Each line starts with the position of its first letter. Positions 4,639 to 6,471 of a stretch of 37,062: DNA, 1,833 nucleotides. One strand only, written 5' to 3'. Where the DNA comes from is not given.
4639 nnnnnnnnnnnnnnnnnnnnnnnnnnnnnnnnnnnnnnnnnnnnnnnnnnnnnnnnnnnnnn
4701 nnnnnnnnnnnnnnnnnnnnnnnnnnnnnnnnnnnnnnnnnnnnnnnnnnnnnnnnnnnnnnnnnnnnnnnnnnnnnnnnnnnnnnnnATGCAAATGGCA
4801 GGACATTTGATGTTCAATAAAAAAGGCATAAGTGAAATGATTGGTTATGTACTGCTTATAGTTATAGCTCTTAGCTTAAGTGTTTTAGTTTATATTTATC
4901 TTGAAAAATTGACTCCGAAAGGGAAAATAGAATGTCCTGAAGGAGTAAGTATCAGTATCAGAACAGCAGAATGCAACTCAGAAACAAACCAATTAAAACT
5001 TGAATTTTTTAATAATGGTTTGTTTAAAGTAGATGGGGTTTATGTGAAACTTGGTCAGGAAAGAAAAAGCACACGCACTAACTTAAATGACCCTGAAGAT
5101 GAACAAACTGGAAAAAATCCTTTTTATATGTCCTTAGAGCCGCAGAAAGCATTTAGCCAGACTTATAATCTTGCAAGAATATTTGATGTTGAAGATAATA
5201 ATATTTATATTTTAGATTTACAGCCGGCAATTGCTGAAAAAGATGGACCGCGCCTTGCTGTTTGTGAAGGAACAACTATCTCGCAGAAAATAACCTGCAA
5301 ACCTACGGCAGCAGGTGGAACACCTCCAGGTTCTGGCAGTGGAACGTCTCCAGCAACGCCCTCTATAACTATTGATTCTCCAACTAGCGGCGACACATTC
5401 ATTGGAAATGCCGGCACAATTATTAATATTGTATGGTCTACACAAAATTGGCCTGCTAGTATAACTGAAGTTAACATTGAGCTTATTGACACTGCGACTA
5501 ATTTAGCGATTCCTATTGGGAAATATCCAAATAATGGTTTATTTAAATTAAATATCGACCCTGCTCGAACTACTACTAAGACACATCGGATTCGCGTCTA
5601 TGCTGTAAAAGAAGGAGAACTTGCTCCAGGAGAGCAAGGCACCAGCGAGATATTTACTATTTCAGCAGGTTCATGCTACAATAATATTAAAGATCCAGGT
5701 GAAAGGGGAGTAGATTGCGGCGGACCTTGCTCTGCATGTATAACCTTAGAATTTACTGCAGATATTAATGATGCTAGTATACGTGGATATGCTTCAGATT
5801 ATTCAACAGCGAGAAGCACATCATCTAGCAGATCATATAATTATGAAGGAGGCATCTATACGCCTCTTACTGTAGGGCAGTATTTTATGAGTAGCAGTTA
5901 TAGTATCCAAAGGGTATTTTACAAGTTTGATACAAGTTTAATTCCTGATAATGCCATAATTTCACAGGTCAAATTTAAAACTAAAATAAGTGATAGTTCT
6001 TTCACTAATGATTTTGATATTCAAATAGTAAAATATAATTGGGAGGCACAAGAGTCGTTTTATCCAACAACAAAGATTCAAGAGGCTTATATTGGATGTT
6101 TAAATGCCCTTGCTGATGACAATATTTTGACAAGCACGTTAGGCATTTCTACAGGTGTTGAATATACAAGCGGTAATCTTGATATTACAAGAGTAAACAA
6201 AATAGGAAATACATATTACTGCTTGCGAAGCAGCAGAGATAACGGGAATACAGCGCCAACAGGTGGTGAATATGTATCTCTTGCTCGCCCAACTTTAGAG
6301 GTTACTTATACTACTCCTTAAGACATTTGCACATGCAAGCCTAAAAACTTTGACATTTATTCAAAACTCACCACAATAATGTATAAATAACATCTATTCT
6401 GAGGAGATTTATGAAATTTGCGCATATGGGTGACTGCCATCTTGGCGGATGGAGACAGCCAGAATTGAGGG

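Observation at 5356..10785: Paralogous adhesin modules in swapped order, with near-identical patches, as direct repeats around mre11-rad50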

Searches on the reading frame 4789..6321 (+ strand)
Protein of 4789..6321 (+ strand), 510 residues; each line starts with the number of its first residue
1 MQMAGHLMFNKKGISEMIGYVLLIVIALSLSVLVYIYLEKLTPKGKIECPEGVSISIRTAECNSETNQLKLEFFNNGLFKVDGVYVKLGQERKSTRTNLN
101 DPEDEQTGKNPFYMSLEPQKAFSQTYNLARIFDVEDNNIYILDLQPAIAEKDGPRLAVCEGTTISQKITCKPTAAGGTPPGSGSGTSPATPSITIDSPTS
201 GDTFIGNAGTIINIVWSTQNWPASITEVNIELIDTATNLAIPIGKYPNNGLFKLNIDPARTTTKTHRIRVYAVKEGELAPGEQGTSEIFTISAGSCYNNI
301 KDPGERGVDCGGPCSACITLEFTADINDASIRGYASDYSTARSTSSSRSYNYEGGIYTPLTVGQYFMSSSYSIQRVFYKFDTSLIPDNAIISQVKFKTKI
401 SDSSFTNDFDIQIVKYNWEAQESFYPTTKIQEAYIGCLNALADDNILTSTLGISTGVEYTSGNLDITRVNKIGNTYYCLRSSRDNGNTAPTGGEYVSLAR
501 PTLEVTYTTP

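Call 8: search_protein_families(library=pfam, proteins=[window:4789-6321:+], max_evalue=0.1)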
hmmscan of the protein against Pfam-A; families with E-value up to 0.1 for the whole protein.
window:4789-6321:+ (510 aa): 1 family
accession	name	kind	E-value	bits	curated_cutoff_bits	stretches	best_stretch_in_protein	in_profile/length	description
PF17957.7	Big_7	-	0.011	16.8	24.1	1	191-270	1-70/70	Bacterial Ig domain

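Call 9: search_protein_families(library=ncbifam, proteins=[window:4789-6321:+], max_evalue=0.1)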
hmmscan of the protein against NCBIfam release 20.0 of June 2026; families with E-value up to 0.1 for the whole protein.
window:4789-6321:+ (510 aa): 3 families
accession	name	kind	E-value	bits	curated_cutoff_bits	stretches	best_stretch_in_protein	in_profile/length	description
NF046073.1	UpsA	equivalog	4.1e-05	23.7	130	1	11-92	1-81/136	pilin subunit UpsA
NF033679.1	DNRLRE_dom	domain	0.00029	21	34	1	345-424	7-87/164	DNRLRE domain-containing protein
TIGR02537.2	arch_flag_Nterm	domain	0.0025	17.3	20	1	10-37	1-28/33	archaellin/type IV pilin N-terminal domain-containing protein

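Call 13: find_homologous_proteins(query=window:4789-6318:+, max_evalue=0.001)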
Query window:4789-6318:+ (510 aa): 8 proteins with E <= 0.001 among 8000 candidates.
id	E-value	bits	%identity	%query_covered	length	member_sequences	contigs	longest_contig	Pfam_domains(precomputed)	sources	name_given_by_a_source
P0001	0.0e+0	1148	100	100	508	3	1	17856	-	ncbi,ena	-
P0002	8.6e-52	194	49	43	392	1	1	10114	PF07953.21,PF13385.14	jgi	jgi:hypothetical protein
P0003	1.1e-26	112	38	38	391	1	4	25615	-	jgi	jgi:hypothetical protein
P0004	1.2e-23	102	41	38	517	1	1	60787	-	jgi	jgi:hypothetical protein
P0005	2.6e-19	87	36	37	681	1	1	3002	-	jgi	-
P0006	2.3e-18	84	39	37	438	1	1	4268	-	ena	-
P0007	7.5e-5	40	49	9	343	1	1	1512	-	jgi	-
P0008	3.0e-4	38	61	5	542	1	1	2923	PF01841.26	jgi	jgi:hypothetical protein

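Call 21: find_encoding_contigs(protein=P0002, flank=10000, max_places=4)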
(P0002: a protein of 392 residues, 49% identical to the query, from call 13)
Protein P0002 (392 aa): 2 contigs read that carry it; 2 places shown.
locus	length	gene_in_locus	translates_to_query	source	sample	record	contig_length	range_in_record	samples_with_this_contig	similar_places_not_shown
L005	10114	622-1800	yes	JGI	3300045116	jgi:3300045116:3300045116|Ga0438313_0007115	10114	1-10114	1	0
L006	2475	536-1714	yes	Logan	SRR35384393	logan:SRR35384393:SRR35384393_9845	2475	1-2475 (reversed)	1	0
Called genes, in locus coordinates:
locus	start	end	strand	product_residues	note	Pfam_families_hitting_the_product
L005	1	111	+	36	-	?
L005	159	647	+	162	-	-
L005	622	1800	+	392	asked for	PF07953:Toxin_R_bind_N, PF13385:Laminin_G_3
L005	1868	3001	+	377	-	PF00149:Metallophos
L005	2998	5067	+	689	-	PF02463:SMC_N (faint), PF13175:AAA_15 (weak), PF13476:AAA_23, PF13558:SbcC_Walker_B (faint)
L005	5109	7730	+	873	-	PF21722:Gly_rich_2 (weak)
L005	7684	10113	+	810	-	?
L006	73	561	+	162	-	-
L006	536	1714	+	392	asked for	PF07953:Toxin_R_bind_N, PF13385:Laminin_G_3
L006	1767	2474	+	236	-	?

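Call 36: find_encoding_contigs(protein=P0004, flank=8000, max_places=2)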
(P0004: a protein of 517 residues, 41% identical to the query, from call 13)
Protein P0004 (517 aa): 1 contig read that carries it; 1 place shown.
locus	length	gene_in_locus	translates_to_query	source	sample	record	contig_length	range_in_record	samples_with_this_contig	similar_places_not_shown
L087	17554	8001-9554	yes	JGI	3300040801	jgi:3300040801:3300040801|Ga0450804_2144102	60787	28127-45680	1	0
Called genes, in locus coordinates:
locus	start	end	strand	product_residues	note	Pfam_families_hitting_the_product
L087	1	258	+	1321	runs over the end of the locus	-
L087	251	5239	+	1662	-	PF24168:PB4_spike (faint), PF02018:CBM_4_9 (weak), PF12708:Pect-lyase_RHGA_epim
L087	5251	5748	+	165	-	-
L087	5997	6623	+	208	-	-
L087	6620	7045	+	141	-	-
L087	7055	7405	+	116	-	-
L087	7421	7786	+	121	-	-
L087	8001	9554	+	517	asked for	-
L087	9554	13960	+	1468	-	-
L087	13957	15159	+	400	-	PF24246:SH3b_T (weak), PF08239:SH3_3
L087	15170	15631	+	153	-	-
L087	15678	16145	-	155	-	-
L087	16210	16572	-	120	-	-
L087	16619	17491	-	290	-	PF13479:AAA_24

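Call 37: find_encoding_contigs(protein=P0003, flank=8000, max_places=2)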
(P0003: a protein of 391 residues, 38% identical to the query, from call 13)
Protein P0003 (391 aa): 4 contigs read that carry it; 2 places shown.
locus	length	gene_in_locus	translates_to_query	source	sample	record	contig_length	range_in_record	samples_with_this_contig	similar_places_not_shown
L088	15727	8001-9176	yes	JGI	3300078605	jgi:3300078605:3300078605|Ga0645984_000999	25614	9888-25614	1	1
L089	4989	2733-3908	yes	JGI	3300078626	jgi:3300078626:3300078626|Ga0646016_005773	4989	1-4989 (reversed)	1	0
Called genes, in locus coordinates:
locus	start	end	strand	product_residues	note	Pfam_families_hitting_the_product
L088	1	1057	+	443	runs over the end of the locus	-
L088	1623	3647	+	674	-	PF25209:Phage_capsid_4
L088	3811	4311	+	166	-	-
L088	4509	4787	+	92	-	-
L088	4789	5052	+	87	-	-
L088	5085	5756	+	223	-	-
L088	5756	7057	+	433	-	-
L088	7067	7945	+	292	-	-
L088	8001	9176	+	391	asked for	-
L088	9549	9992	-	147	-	-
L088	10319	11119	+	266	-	PF00561:Abhydrolase_1, PF12146:Hydrolase_4, PF12697:Abhydrolase_6, PF00326:Peptidase_S9 (faint), PF08386:Abhydrolase_4 (weak)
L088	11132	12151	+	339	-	PF08545:ACP_syn_III, PF08541:ACP_syn_III_C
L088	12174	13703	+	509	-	PF00501:AMP-binding, PF13193:AMP-binding_C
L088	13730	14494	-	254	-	PF00106:adh_short, PF08659:KR, PF23441:SDR (weak), PF13561:adh_short_C2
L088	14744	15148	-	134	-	PF01243:PNPOx_N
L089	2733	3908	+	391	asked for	-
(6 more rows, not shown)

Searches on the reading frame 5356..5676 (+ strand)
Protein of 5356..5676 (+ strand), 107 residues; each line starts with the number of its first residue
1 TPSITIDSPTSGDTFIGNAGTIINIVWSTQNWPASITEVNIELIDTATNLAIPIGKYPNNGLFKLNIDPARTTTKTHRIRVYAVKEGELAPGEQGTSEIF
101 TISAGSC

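Call 25: find_homologous_proteins(query=A1, max_evalue=0.01)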
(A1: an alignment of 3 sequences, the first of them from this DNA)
Query A1 (3 sequences): 36 candidates shared short words with the query, none scored E <= 0.01.

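Call 27: find_related_loci(query=A1, collection=genome_contigs, flank=10000)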
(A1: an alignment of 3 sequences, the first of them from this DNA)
Query A1 (106 aa) in genome_contigs; peptide patterns used: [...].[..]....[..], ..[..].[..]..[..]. (x = any residue, [..] = any of these).
106 stretches matched a pattern, but none encodes a relative of the query by tblastn (E <= 1e-3).

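Call 31: search_protein_representatives(alignment_id=A1)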
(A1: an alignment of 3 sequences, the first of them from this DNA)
Query: 3 sequences, 106 profile positions. Proteins with E-value up to 0.001 (for the whole library): 227; up to 1e-10: 39; up to 1e-30: 4. The best 150 are listed.
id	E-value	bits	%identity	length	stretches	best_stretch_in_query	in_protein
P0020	4.3e-56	203.4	-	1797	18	3-89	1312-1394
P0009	2.2e-53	194.7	-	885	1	1-106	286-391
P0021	2.4e-45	168.8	-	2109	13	2-84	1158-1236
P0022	1.8e-31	124.2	-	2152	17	2-105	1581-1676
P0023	3.5e-28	113.7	-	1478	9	2-53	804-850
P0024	9.2e-26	105.9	-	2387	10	3-82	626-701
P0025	1.0e-23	99.3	-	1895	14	3-91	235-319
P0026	3.5e-20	87.9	-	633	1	2-101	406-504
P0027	1.1e-19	86.3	-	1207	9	2-89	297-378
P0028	5.1e-19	84.2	-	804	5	1-87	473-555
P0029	2.6e-18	81.9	-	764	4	2-103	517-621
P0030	1.4e-17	79.5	-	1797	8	4-89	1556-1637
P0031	9.4e-17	76.9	-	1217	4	1-85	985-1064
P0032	1.2e-16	76.6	-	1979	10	4-90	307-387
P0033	2.6e-15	72.3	-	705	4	2-88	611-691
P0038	1.0e-13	67.2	-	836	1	5-103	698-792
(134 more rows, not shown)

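Call 39: search_protein_families(library=pfam, proteins=[P0020, P0021, P0026, P0029, P0038], max_evalue=0.001)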
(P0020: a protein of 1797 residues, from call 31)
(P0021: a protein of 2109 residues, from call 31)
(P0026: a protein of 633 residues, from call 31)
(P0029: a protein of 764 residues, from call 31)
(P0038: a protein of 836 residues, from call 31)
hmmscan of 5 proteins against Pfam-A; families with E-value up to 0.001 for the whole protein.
P0020 (1797 aa): 6 families
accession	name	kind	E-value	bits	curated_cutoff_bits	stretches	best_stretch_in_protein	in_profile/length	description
PF10342.15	Kre9_KNH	-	8.1e-122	398.8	24.6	16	1512-1593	1-90/94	Kre9/KNH-like N-terminal Ig-like domain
PF17957.7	Big_7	-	6.1e-47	158.6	24.1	1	821-892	3-70/70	Bacterial Ig domain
PF05738.19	Cna_B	-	4.4e-21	75.6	22.3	0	67-107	16-57/87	Cna protein B-type domain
PF00041.27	fn3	-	8.1e-10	39.2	25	0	677-705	14-42/84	Fibronectin type III domain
PF14343.11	PrcB_C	-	2.5e-05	24.8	24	0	493-507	11-24/56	PrcB C-terminal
PF16841.11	CBM60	-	0.00026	21.9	28.2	0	1142-1182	7-47/91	Ca-dependent carbohydrate-binding module xylan-binding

P0021 (2109 aa): 5 families
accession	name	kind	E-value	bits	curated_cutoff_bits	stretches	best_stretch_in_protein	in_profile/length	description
PF10342.15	Kre9_KNH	-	3.7e-122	399.8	24.6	13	1164-1249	1-94/94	Kre9/KNH-like N-terminal Ig-like domain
PF17957.7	Big_7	-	2.4e-23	83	24.1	0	1642-1717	1-70/70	Bacterial Ig domain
PF23192.1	NOMO_12th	-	4.2e-13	50.3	27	0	1769-1829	18-82/98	NOMO C-terminal transthyretin-like domain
PF14610.12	Psg1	-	1.1e-11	45.3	30.1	0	783-880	29-136/186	Ykl077w/Psg1 (Pma1 Stabilization in Golgi)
PF07752.16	S-layer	-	0.00014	21.5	30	0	1867-1931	115-179/259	S-layer protein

P0026 (633 aa): 0 families

P0029 (764 aa): 2 families
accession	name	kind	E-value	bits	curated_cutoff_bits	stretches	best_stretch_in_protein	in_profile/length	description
PF13946.11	DUF4214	-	5.3e-11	42.9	23.2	1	341-387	24-70/72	Domain of unknown function (DUF4214)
PF10342.15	Kre9_KNH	-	2.6e-10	41.3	24.6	1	177-245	1-74/94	Kre9/KNH-like N-terminal Ig-like domain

P0038 (836 aa): 2 families
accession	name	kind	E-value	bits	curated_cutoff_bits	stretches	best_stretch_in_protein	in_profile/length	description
PF10342.15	Kre9_KNH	-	1.1e-07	32.9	24.6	1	702-791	2-94/94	Kre9/KNH-like N-terminal Ig-like domain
PF22352.2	K319L-like_PKD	-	1.5e-06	28.5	27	0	579-630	25-75/84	K319L-like, PKD domain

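Call 41: search_protein_families(library=pfam, proteins=[window:5356-5676:+], max_evalue=10)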
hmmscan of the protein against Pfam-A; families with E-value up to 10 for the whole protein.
window:5356-5676:+ (107 aa): 1 family
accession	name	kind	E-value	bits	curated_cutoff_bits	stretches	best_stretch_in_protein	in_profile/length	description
PF17957.7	Big_7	-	0.0015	19.6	24.1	1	2-81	1-70/70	Bacterial Ig domain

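Call 43: find_related_loci(query=A1, collection=metagenome_contigs, flank=8000)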
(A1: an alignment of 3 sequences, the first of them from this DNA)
Query A1 (106 aa) in metagenome_contigs; peptide patterns used: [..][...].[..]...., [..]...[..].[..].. (x = any residue, [..] = any of these).
163 stretches matched a pattern, but none encodes a relative of the query by tblastn (E <= 1e-3).
